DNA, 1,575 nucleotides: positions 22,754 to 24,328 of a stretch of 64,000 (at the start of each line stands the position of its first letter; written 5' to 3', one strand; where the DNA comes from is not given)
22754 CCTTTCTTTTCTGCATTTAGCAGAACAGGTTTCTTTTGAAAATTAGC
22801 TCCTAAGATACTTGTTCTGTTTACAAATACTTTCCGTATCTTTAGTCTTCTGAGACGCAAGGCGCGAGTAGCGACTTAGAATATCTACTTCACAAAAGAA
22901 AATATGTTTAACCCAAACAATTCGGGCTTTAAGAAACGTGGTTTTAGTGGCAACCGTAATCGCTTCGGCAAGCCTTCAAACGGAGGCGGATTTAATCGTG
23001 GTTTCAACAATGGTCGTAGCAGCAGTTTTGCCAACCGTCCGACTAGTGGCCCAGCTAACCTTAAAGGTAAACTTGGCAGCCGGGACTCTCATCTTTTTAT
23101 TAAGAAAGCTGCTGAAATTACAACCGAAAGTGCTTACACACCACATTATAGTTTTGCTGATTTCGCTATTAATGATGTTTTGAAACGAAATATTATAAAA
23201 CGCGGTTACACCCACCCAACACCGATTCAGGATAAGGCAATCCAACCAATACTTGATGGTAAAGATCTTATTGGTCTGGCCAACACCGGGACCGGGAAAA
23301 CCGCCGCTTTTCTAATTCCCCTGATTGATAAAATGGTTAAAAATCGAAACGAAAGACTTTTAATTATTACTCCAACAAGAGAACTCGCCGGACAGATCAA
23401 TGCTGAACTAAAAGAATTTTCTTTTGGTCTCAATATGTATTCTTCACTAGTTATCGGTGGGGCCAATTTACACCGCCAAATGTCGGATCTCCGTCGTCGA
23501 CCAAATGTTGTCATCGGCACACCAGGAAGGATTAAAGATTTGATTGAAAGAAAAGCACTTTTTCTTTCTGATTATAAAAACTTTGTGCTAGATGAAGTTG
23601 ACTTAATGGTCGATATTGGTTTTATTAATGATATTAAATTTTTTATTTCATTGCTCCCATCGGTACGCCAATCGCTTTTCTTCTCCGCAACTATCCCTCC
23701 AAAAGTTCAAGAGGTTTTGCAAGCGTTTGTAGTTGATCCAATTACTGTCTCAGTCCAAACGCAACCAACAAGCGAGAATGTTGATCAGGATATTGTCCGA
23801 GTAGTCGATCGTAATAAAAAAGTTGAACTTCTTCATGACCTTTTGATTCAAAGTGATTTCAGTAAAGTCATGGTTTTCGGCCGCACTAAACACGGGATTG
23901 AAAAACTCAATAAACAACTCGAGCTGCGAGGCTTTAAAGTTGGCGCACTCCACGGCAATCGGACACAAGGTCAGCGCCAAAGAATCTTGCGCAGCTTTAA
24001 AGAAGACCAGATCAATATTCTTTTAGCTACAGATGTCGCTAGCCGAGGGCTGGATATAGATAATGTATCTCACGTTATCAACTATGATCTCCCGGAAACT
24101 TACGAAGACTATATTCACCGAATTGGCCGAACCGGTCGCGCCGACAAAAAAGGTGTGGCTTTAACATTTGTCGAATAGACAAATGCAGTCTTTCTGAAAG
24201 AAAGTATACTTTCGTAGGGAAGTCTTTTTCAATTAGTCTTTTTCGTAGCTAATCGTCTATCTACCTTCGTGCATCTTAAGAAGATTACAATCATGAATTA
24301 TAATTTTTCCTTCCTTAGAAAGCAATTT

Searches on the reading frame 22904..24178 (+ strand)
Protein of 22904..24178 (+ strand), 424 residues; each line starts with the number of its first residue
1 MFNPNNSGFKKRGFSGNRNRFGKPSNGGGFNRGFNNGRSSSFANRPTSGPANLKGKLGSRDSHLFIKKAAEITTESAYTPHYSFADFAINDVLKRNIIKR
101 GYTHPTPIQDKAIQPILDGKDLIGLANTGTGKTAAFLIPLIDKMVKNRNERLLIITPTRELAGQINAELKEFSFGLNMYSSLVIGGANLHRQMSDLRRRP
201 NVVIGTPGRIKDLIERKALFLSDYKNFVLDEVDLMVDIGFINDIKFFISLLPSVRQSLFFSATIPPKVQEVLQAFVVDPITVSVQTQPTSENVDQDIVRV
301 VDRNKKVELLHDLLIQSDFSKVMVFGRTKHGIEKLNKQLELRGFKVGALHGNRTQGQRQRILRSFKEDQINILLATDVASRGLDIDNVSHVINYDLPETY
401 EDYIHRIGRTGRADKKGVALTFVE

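Call 42: find_related_loci(query=window:22904-24178:+, collection=genome_contigs, flank=10000)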
Query window:22904-24178:+ (424 aa) in genome_contigs; peptide patterns used: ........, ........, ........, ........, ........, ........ (x = any residue, [..] = any of these).
197 stretches matched a pattern; 63 encode a relative of the query (tblastn E <= 1e-3); 63 distinct loci.
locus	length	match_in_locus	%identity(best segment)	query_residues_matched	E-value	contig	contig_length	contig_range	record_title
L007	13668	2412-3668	82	3-424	0e+0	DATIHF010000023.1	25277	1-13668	MAG TPA_asm: Candidatus Saccharimonadales bacterium isolate SMAG_U15631 k141_978861, whole genome shotgun sequence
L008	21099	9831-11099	75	1-424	0e+0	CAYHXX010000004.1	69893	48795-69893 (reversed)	MAG TPA_asm: uncultured Gammaproteobacteria bacterium isolate ERP119705_co16_46 genome assembly, contig: NODE_194_length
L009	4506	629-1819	63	19-423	2e-171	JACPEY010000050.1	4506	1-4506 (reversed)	MAG: Candidatus Daviesbacteria bacterium isolate NC_groundwater_347_Ag_B-0.1um_39_21 GD18-4_B1_scaffold_806366, whole ge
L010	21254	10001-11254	59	1-423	5e-164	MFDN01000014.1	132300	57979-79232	MAG: Candidatus Daviesbacteria bacterium RIFCSPLOWO2_01_FULL_39_23 rifcsplowo2_01_scaffold_69, whole genome shotgun sequ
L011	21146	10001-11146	64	42-423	7e-163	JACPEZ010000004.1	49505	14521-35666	MAG: Candidatus Daviesbacteria bacterium isolate NC_groundwater_348_Ag_B-0.1um_41_18 GD18-4_B1_scaffold_11353, whole gen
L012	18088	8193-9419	59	5-423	6e-163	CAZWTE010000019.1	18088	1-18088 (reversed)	MAG TPA_asm: uncultured Gammaproteobacteria bacterium isolate binchicken_co144_909 genome assembly, contig: NODE_6395_le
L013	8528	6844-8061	63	14-423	2e-169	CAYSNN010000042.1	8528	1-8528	MAG TPA_asm: uncultured Gammaproteobacteria bacterium isolate binchicken_co251_42 genome assembly, contig: NODE_11890_le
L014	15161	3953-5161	61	26-424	4e-156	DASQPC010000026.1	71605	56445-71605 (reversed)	MAG TPA_asm: Candidatus Methylomirabilota bacterium isolate SMAG_U10819 k141_273184, whole genome shotgun sequence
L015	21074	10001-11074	65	67-424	7e-154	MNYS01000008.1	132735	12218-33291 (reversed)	MAG: Candidatus Levybacteria bacterium CG2_30_37_29 cg2_3.0_scaffold_75_c, whole genome shotgun sequence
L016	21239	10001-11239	56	10-424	3e-146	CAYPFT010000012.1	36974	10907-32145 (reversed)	MAG TPA_asm: uncultured Candidatus Saccharibacteria bacterium isolate SRP090828_co3_53 genome assembly, contig: NODE_140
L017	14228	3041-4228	58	15-423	2e-145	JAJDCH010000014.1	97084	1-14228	MAG: Candidatus Levyibacteriota bacterium isolate OFTM270 OFTM270_13, whole genome shotgun sequence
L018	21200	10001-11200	54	4-424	2e-145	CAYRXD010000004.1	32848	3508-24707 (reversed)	MAG TPA_asm: uncultured Candidatus Saccharibacteria bacterium isolate binchicken_co125_168 genome assembly, contig: NODE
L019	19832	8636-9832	55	17-424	3e-145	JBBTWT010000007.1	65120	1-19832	MAG: Patescibacteria group bacterium isolate H32-bin019_1 H32_bin019_1_000000000007, whole genome shotgun sequence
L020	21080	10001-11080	61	65-424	4e-145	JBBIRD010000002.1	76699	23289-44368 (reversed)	MAG: Candidatus Moraniibacteriota bacterium isolate SLS170214_bin_341 NODE_36_length_76699_cov_6.325818, whole genome sh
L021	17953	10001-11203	53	1-424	8e-144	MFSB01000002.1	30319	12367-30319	MAG: Candidatus Moranbacteria bacterium RIFCSPLOWO2_12_FULL_48_12 rifcsplowo2_12_scaffold_10419, whole genome shotgun se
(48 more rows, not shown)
